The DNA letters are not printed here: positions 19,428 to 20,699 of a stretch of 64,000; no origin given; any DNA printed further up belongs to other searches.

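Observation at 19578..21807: Low-complexity insertions in RsmA (KsgA) and PdxA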

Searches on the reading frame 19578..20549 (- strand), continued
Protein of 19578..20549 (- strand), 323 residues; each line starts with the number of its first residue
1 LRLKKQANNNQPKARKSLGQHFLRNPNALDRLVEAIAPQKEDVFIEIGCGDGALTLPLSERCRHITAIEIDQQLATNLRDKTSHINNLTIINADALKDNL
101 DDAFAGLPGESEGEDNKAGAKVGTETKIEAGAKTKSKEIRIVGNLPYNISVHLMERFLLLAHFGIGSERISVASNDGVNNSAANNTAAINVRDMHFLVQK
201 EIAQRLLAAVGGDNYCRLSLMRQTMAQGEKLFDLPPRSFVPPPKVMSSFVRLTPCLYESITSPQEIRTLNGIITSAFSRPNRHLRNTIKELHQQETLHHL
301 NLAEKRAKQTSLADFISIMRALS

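Call 44: fold_search(model_id=the predicted structure, library=pdb)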
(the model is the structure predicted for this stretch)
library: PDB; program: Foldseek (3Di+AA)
matches with E <= 10: 1965; with E <= 0.001: 1023
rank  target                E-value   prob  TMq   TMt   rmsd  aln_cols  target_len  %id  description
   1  3tqs_A                4.1e-28  1.00  0.70  0.91   4.7       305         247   31  Structure of the dimethyladenosine transferase (ksgA) from Coxiella burnetii (released 2011-09-28)
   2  1qyr_A                3.7e-25  1.00  0.71  0.90   2.3       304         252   30  2.1 Angstrom Crystal structure of KsgA: A Universally Conserved Adenosine Dimethyltransferase (released 2004-06-29)
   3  3tpz_B                1.8e-24  1.00  0.71  0.85   2.2       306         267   29  2.1 Angstrom crystal structure of the L114P mutant of E. Coli KsgA (released 2012-02-15)
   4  3tpz_A                2.3e-24  1.00  0.72  0.90   2.1       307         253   30  2.1 Angstrom crystal structure of the L114P mutant of E. Coli KsgA (released 2012-02-15)
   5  3uzu                  3.9e-24  1.00  0.70  0.85   2.7       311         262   27  The structure of the Ribosomal RNA small subunit methyltransferase A from Burkholderia pseudomallei (released 2011-12-14)
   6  4jxj                  1.1e-23  1.00  0.69  0.89   2.4       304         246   26  Crystal Structure of Ribosomal RNA small subunit methyltransferase A from Rickettsia bellii Determined by Iodide SAD Pha (released 2013-05-01)
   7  7o5h_V                1.9e-23  1.00  0.69  0.88   2.6       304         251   30  Ribosomal methyltransferase KsgA bound to small ribosomal subunit (released 2021-06-16)
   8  6ifs_A                2.4e-23  1.00  0.69  0.76   3.7       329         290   24  KsgA from Bacillus subtilis 168 (released 2019-01-30)
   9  6ift                  3.7e-23  1.00  0.72  0.79   3.8       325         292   24  KsgA from Bacillus subtilis in complex with SAM (released 2019-01-30)
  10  6ifw_A                2.0e-22  1.00  0.67  0.81   3.5       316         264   23  crystal structure of chimeric construct of KsgA with loop 1 from erm (released 2019-01-30)
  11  8eyt_W                2.8e-22  1.00  0.68  0.86   3.0       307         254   31  30S_delta_ksgA+KsgA complex (released 2023-09-06)
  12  3fyc_A                2.9e-22  1.00  0.65  0.79   5.8       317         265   24  Crystal Structure of Dim1 from the thermophilic archeon, Methanocaldococcus jannaschi (released 2009-06-30)
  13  3fuv_A                3.8e-22  1.00  0.65  0.79   3.3       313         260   28  Apo-form of T. thermophilus 16S rRNA A1518 and A1519 methyltransferase (KsgA) in space group P43212 (released 2009-03-31)
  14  7v2p_U                5.1e-22  1.00  0.67  0.77   4.6       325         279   24  T.thermophilus 30S ribosome with KsgA, class K5 (released 2022-04-06)
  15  3fux_C                1.1e-21  1.00  0.68  0.82   2.9       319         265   28  T. thermophilus 16S rRNA A1518 and A1519 methyltransferase (KsgA) in complex with 5'-methylthioadenosine in space grou (released 2009-03-31)
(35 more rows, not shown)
